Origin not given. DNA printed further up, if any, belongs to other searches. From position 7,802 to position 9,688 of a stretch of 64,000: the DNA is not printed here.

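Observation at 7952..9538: Circularly permuted cofactor-independent phosphoglycerate mutase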

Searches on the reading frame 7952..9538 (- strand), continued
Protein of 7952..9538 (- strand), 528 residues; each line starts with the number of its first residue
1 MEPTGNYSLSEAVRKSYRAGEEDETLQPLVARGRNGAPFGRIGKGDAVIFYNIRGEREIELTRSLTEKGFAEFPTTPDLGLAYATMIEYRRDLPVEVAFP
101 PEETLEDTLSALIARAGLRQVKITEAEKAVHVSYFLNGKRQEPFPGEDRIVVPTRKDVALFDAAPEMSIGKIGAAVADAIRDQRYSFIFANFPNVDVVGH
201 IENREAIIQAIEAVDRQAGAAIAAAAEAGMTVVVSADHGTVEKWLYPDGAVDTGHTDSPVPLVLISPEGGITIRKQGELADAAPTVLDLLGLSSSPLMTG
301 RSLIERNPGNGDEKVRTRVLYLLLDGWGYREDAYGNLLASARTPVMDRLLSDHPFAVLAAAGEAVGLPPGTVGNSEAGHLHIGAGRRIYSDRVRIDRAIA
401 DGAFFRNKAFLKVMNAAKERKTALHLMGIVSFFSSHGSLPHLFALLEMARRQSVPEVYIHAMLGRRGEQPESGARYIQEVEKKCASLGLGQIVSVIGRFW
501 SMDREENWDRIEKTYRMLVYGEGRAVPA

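Call 68: find_encoding_contigs(protein=P0442, flank=7000, max_places=1)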
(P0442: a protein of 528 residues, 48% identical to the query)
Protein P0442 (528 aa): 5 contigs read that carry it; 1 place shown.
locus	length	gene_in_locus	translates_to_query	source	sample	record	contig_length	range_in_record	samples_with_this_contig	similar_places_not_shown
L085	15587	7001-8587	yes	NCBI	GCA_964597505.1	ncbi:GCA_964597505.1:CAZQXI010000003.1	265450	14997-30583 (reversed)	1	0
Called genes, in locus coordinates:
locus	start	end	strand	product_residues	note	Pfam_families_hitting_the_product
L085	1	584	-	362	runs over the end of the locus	PF00923:TAL_FSA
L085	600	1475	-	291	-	PF04962:KduI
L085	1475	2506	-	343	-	PF00356:LacI, PF00532:Peripla_BP_1, PF13407:Peripla_BP_4, PF13377:Peripla_BP_3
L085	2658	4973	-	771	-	PF03030:H_PPase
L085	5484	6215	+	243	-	PF00702:Hydrolase, PF13419:HAD_2, PF13242:Hydrolase_like (weak)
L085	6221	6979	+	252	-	PF00702:Hydrolase, PF13419:HAD_2, PF13242:Hydrolase_like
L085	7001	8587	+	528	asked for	PF01676:Metalloenzyme, PF06415:iPGM_N, PF01676:Metalloenzyme, PF06415:iPGM_N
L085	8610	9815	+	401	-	PF01676:Metalloenzyme, PF10143:PhosphMutase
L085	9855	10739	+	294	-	PF01418:HTH_6, PF01380:SIS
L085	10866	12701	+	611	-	PF00528:BPD_transp_1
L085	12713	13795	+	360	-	PF00005:ABC_tran, PF13304:AAA_21 (faint), PF17912:OB_MalK (weak)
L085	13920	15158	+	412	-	PF01547:SBP_bac_1 (weak), PF13531:SBP_bac_11 (weak)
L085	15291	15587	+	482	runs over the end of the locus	PF00702:Hydrolase, PF13419:HAD_2, PF13242:Hydrolase_like, PF00702:Hydrolase, PF13419:HAD_2, PF13242:Hydrolase_like (weak)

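Call 69: find_encoding_contigs(protein=P0171, flank=7000, max_places=1)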
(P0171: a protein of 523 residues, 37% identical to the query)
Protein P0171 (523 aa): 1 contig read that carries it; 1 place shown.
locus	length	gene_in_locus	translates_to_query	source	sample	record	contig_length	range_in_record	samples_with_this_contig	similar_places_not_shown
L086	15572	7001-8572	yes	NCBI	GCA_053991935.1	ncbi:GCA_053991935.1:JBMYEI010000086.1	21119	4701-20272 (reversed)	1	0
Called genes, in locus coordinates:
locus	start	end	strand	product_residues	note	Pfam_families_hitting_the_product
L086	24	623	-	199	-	PF07963:N_methyl, PF22434:PilW_C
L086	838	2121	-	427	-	PF00753:Lactamase_B, PF13483:Lactamase_B_3 (weak), PF12706:Lactamase_B_2, PF16661:Lactamase_B_6, PF10996:Beta-Casp, PF07521:RMMBL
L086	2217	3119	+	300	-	PF00126:HTH_1, PF03466:LysR_substrate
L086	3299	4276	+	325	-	PF01547:SBP_bac_1, PF13531:SBP_bac_11, PF13416:SBP_bac_8, PF13343:SBP_bac_6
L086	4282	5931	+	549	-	PF00528:BPD_transp_1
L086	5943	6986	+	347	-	PF00005:ABC_tran, PF13304:AAA_21 (faint), PF08402:TOBE_2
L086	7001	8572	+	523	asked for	PF01676:Metalloenzyme, PF06415:iPGM_N, PF01676:Metalloenzyme, PF06415:iPGM_N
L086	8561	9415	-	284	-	PF00892:EamA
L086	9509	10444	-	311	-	PF12679:ABC2_membrane_2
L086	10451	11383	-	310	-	PF00005:ABC_tran, PF13304:AAA_21 (weak)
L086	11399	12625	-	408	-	PF10633:NPCBM_assoc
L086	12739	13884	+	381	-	PF02670:DXP_reductoisom, PF08436:DXP_redisom_C, PF13288:DXPR_C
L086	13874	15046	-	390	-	PF13487:HD_5, PF01966:HD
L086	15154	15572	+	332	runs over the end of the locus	PF02608:Bmp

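Call 70: find_encoding_contigs(protein=P0539, flank=7000, max_places=1)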
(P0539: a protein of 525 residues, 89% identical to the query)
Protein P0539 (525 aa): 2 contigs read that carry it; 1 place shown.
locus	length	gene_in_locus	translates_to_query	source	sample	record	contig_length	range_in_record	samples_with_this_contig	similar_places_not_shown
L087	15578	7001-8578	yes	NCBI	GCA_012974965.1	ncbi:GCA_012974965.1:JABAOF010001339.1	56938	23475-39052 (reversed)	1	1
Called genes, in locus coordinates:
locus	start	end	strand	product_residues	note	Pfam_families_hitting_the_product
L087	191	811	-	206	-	PF00300:His_Phos_1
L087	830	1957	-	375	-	PF20706:GT4-conflict, PF00534:Glycos_transf_1, PF13692:Glyco_trans_1_4, PF13524:Glyco_trans_1_2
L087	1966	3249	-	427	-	PF13439:Glyco_transf_4 (weak), PF00534:Glycos_transf_1, PF13692:Glyco_trans_1_4, PF13524:Glyco_trans_1_2 (weak)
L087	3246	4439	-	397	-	PF04101:Glyco_tran_28_C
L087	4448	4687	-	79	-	-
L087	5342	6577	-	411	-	PF01464:SLT, PF01476:LysM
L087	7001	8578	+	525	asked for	PF06415:iPGM_N, PF01676:Metalloenzyme, PF06415:iPGM_N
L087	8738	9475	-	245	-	PF03009:GDPD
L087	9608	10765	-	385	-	-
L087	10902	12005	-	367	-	PF00005:ABC_tran, PF02463:SMC_N (faint), PF13304:AAA_21 (faint)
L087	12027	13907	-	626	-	PF00528:BPD_transp_1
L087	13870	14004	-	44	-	-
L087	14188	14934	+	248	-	PF01925:TauE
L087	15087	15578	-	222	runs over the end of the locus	-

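Call 71: find_encoding_contigs(protein=P0495, flank=7000, max_places=1)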
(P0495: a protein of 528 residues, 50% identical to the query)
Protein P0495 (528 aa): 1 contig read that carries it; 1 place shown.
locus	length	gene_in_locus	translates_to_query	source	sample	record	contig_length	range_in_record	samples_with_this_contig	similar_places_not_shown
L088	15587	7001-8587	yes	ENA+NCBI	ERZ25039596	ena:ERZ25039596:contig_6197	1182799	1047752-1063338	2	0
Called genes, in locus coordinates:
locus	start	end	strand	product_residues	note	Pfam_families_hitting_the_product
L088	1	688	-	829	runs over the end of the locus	PF03446:NAD_binding_2, PF00393:6PGD, PF00294:PfkB (weak)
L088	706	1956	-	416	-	PF09861:Lar_N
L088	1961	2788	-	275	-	PF00106:adh_short, PF08659:KR (weak), PF13561:adh_short_C2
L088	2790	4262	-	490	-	PF16257:UxaE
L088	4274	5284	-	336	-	PF00356:LacI, PF13936:HTH_38 (faint), PF00532:Peripla_BP_1, PF13407:Peripla_BP_4, PF13377:Peripla_BP_3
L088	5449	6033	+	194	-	-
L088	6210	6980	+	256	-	PF00702:Hydrolase, PF13419:HAD_2, PF13242:Hydrolase_like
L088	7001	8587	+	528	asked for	PF01676:Metalloenzyme, PF06415:iPGM_N, PF00884:Sulfatase (faint), PF01676:Metalloenzyme, PF06415:iPGM_N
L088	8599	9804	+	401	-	PF01676:Metalloenzyme, PF10143:PhosphMutase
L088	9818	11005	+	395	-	PF00485:PRK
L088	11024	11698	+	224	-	PF05977:MFS_3, PF07690:MFS_1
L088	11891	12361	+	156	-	PF05977:MFS_3, PF07690:MFS_1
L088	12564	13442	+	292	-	PF01418:HTH_6, PF01380:SIS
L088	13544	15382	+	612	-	PF00528:BPD_transp_1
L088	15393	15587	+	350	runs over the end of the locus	PF00005:ABC_tran, PF13304:AAA_21 (weak)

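Call 72: find_encoding_contigs(protein=P0428, flank=7000, max_places=1)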
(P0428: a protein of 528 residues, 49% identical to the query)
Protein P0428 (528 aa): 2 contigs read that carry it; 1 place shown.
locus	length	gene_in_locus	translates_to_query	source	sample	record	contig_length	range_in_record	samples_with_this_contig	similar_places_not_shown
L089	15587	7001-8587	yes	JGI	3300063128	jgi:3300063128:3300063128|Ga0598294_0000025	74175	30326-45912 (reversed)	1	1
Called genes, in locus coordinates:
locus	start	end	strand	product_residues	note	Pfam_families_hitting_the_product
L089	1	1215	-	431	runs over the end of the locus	PF09861:Lar_N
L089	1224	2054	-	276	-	PF00106:adh_short, PF08659:KR (weak), PF13561:adh_short_C2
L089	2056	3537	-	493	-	PF16257:UxaE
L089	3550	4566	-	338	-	PF00356:LacI, PF13384:HTH_23 (faint), PF13936:HTH_38 (faint), PF00532:Peripla_BP_1, PF13407:Peripla_BP_4, PF13377:Peripla_BP_3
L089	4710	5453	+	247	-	PF00702:Hydrolase, PF13419:HAD_2, PF13242:Hydrolase_like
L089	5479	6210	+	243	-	PF00702:Hydrolase, PF13419:HAD_2, PF13242:Hydrolase_like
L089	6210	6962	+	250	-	PF00702:Hydrolase, PF13419:HAD_2, PF13242:Hydrolase_like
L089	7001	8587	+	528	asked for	PF01676:Metalloenzyme, PF06415:iPGM_N, PF01676:Metalloenzyme, PF06415:iPGM_N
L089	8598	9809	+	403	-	PF01676:Metalloenzyme, PF10143:PhosphMutase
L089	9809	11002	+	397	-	PF00485:PRK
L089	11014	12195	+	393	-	PF00485:PRK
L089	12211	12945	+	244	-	PF00702:Hydrolase, PF13419:HAD_2, PF13242:Hydrolase_like (faint)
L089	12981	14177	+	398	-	PF05977:MFS_3, PF07690:MFS_1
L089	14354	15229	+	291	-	PF01418:HTH_6, PF01380:SIS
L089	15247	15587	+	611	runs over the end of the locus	PF00528:BPD_transp_1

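Call 78: search_protein_families(library=ncbifam, proteins=[L089:8598-9809:+, L089:9809-11002:+, L089:11014-12195:+, L089:6210-6962:+, L089:5479-6210:+, L089:7001-8587:+, L086:3299-4276:+], max_evalue=0.001)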
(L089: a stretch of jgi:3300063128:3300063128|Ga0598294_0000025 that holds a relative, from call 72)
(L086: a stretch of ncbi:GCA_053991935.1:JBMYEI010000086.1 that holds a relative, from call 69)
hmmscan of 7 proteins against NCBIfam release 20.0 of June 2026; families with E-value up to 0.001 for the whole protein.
L089:8598-9809:+ (403 aa): 7 families
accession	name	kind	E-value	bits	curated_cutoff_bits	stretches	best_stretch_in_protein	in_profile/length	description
NF003160.0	PRK04135.1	equivalog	9.6e-167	554.7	468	1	3-403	4-403/403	2,3-bisphosphoglycerate-independent phosphoglycerate mutase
TIGR00306.2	apgM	subfamily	7.7e-109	364.3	320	1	16-392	1-403/403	2,3-bisphosphoglycerate-independent phosphoglycerate mutase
NF003104.0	PRK04024.1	equivalog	3.2e-104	348.9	489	1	14-402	2-411/412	2,3-bisphosphoglycerate-independent phosphoglycerate mutase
NF038358.1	phophono_PhpG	equivalog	9.2e-64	215.7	545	1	16-390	1-414/417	CMP-5'-phosphonoformate--3-phosphoglycerate phosphonoformyl transferase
NF003242.0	PRK04200.1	equivalog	2.5e-51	174.8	426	1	16-391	2-392/395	cofactor-independent phosphoglycerate mutase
TIGR02535.1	hyp_Hser_kinase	hypoth_equivalog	9.4e-51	172.8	446.3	1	16-391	2-395/397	proposed homoserine kinase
NF009049.0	PRK12383.1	equivalog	2.9e-07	29.8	254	1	289-363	288-366/408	phosphopentomutase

L089:9809-11002:+ (397 aa): 5 families
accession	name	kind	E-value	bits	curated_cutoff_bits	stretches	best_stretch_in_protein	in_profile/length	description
NF005655.0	PRK07429.1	subfamily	2.5e-20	72.9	236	1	188-379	7-184/326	phosphoribulokinase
NF004018.0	PRK05480.1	equivalog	1.6e-19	70.2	180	1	188-382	5-189/210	uridine kinase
TIGR00235.1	udk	equivalog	1.6e-18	67.1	220.3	1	190-381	7-188/207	uridine kinase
NF006746.0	PRK09270.1-5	subfamily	3.2e-05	23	250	1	184-267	16-102/210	nucleoside/nucleotide kinase family protein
NF005807.0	PRK07667.1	equivalog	4.1e-05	23.2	221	1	183-357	11-173/193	kinase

L089:11014-12195:+ (393 aa): 8 families
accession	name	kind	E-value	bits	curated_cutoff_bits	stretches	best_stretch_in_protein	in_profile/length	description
NF005655.0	PRK07429.1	subfamily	1.8e-15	56.9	236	1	188-340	7-150/326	phosphoribulokinase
NF004018.0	PRK05480.1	equivalog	7.1e-15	55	180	1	188-341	5-152/210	uridine kinase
TIGR00235.1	udk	equivalog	1.2e-11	44.6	220.3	1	190-340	7-151/207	uridine kinase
NF006746.0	PRK09270.1-5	subfamily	6.7e-08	31.7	250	1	189-347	21-180/210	nucleoside/nucleotide kinase family protein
NF006744.0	PRK09270.1-3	equivalog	2e-05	24.1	281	1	180-301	15-140/213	nucleoside/nucleotide kinase family protein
NF005807.0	PRK07667.1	equivalog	4.6e-05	23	221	1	176-355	4-174/193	kinase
NF006743.0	PRK09270.1-2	equivalog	0.00055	19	227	0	177-347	17-187/217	nucleoside/nucleotide kinase family protein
NF041405.1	XopAJ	subfamily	0.00082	18.7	300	0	178-221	48-92/324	XopAJ/AvrRxo1 family type III secretion system effector zeta toxin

L089:6210-6962:+ (250 aa): 30 families (the best 25 are shown)
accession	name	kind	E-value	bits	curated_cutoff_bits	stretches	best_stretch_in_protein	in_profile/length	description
TIGR02253.1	CTE7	subfamily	1.8e-28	99.8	169.75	1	11-242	2-221/221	TIGR02253 family HAD-type hydrolase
TIGR02252.1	DREG-2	subfamily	3.7e-20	72.6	155.2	1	13-208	2-199/203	HAD hydrolase, REG-2-like, family IA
TIGR02254.1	YjjG_YfnB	equivalog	2.7e-16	59.7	159.9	1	98-245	82-223/223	YjjG family noncanonical pyrimidine nucleotidase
NF009695.0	PRK13222.1-2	equivalog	3.9e-14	52.7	225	1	114-245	96-222/226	phosphoglycolate phosphatase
TIGR01449.2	PGP_bact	equivalog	8.9e-14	51.5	180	1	97-244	69-212/213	phosphoglycolate phosphatase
NF053830.1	RUBPPhHalo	equivalog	5e-13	49.2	330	1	12-244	3-233/234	ribulose-1,5-bisphosphate 5-phosphatase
TIGR01454.1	AHBA_synth_RP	hypoth_equivalog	1.7e-11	44.1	246.65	1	107-244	70-202/205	AHBA synthesis associated protein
NF009804.0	PRK13288.1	equivalog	4.6e-11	42.6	218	1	118-248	88-213/215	pyrophosphatase PpaX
TIGR01549.1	HAD-SF-IA-v1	subfamily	2.4e-10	41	23.3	1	116-207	63-149/149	HAD-IA family hydrolase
NF052576.1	PymNtasePynAStpc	equivalog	2.4e-10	40.4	350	1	114-245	101-227/229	pyrimidine 5'-nucleotidase PynA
TIGR01662.1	HAD-SF-IIIA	subfamily_domain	7.2e-10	39.1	44.6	1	106-211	19-136/141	HAD-IIIA family hydrolase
NF009698.0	PRK13223.1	equivalog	9.6e-10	38.1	466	1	113-243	102-227/272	phosphoglycolate phosphatase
NF006976.0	PRK09449.1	equivalog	2.2e-08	33.9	183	1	93-242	75-219/225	pyrimidine 5'-nucleotidase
TIGR02009.1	PGMB-YQAB-SF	subfamily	3.4e-08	33.9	153.35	1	89-211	64-184/186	beta-phosphoglucomutase family hydrolase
TIGR02247.1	HAD-1A3-hyp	subfamily_domain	3.5e-08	33.5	125.4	1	119-221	101-203/211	epoxide hydrolase N-terminal domain-like phosphatase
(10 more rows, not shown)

L089:5479-6210:+ (243 aa): 27 families (the best 25 are shown)
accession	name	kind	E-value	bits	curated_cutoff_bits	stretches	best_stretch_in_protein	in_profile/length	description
TIGR02253.1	CTE7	subfamily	2.4e-27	96.2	169.75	1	5-237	1-221/221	TIGR02253 family HAD-type hydrolase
TIGR02252.1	DREG-2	subfamily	5.8e-19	68.7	155.2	1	9-203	3-199/203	HAD hydrolase, REG-2-like, family IA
TIGR02254.1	YjjG_YfnB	equivalog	7.1e-17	61.6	159.9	1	107-240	97-223/223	YjjG family noncanonical pyrimidine nucleotidase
NF009695.0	PRK13222.1-2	equivalog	3.7e-13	49.5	225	1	106-240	93-222/226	phosphoglycolate phosphatase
NF009804.0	PRK13288.1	equivalog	8.5e-13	48.3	218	1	112-240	87-210/215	pyrophosphatase PpaX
TIGR01449.2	PGP_bact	equivalog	1.2e-12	47.8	180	1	86-238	63-211/213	phosphoglycolate phosphatase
NF006976.0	PRK09449.1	equivalog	5.3e-11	42.5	183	1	110-239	98-221/225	pyrimidine 5'-nucleotidase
NF053830.1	RUBPPhHalo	equivalog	5.7e-11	42.5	330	1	8-239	4-233/234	ribulose-1,5-bisphosphate 5-phosphatase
NF052576.1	PymNtasePynAStpc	equivalog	2e-09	37.4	350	1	110-240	102-227/229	pyrimidine 5'-nucleotidase PynA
TIGR01549.1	HAD-SF-IA-v1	subfamily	5e-09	36.7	23.3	1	142-202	92-149/149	HAD-IA family hydrolase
TIGR01662.1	HAD-SF-IIIA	subfamily_domain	5.2e-09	36.3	44.6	1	103-205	21-135/141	HAD-IIIA family hydrolase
TIGR02009.1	PGMB-YQAB-SF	subfamily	5.3e-09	36.5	153.35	1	71-191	51-170/186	beta-phosphoglucomutase family hydrolase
TIGR01454.1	AHBA_synth_RP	hypoth_equivalog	6.9e-09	35.6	246.65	1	110-239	78-202/205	AHBA synthesis associated protein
TIGR01428.1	HAD_type_II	equivalog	9.6e-09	35.5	125.4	1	110-206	94-188/197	haloacid dehalogenase type II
TIGR01990.1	bPGM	equivalog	4.6e-08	33.2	189.4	1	101-202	84-180/187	beta-phosphoglucomutase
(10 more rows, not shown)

L089:7001-8587:+ (528 aa): 8 families
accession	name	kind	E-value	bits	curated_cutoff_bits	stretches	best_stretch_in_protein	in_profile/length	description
TIGR01307.1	pgm_bpd_ind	equivalog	1.4e-151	505.5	330.65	2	15-307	215-504/504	2,3-bisphosphoglycerate-independent phosphoglycerate mutase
NF003897.0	PRK05434.1-5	equivalog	1.4e-118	396.6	862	2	39-307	244-511/514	2,3-bisphosphoglycerate-independent phosphoglycerate mutase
NF009049.0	PRK12383.1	equivalog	7.1e-10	38.4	254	1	175-307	274-398/408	phosphopentomutase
NF003766.0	PRK05362.1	equivalog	7.2e-10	38.2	256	1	178-305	269-390/396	phosphopentomutase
TIGR00306.2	apgM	subfamily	5.7e-09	35.4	320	1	176-269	280-368/403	2,3-bisphosphoglycerate-independent phosphoglycerate mutase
NF003104.0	PRK04024.1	equivalog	5.8e-09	35.2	489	1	175-248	283-355/412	2,3-bisphosphoglycerate-independent phosphoglycerate mutase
NF003160.0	PRK04135.1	equivalog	4.3e-06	25.6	468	0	179-241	280-339/403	2,3-bisphosphoglycerate-independent phosphoglycerate mutase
TIGR01696.1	deoB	equivalog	0.00016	20.6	341.2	0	174-289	256-367/381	phosphopentomutase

L086:3299-4276:+ (325 aa): 8 families
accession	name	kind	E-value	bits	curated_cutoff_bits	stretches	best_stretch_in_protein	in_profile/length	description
TIGR03261.1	phnS2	equivalog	8.6e-48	163.1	392.75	1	8-291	7-296/334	putative 2-aminoethylphosphonate ABC transporter substrate-binding protein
NF011620.1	PRK15046.1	equivalog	6.2e-21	74.5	310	1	39-290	42-298/334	2-aminoethylphosphonate ABC transporter substrate-binding protein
TIGR03227.1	PhnS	equivalog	3e-17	62.6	395.3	1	42-288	55-306/360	2-aminoethylphosphonate ABC transporter substrate-binding protein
TIGR01254.1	sfuA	subfamily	4e-16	59.1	93.4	1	21-293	1-278/306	thiamine ABC transporter substrate-binding protein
TIGR01256.1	modA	equivalog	7e-08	32.6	62.5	1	199-276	140-215/217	molybdate ABC transporter substrate-binding protein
NF007048.0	PRK09501.1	equivalog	5.5e-05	22.2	582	1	203-266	216-279/348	spermidine/putrescine ABC transporter substrate-binding protein PotD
NF003196.0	PRK04168.1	equivalog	5.6e-05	22.2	355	0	18-84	27-90/338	tungstate ABC transporter substrate-binding protein WtpA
TIGR02136.1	ptsS_2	subfamily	0.00025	20.3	206.6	0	35-68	52-85/295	phosphate ABC transporter substrate-binding protein PstS family protein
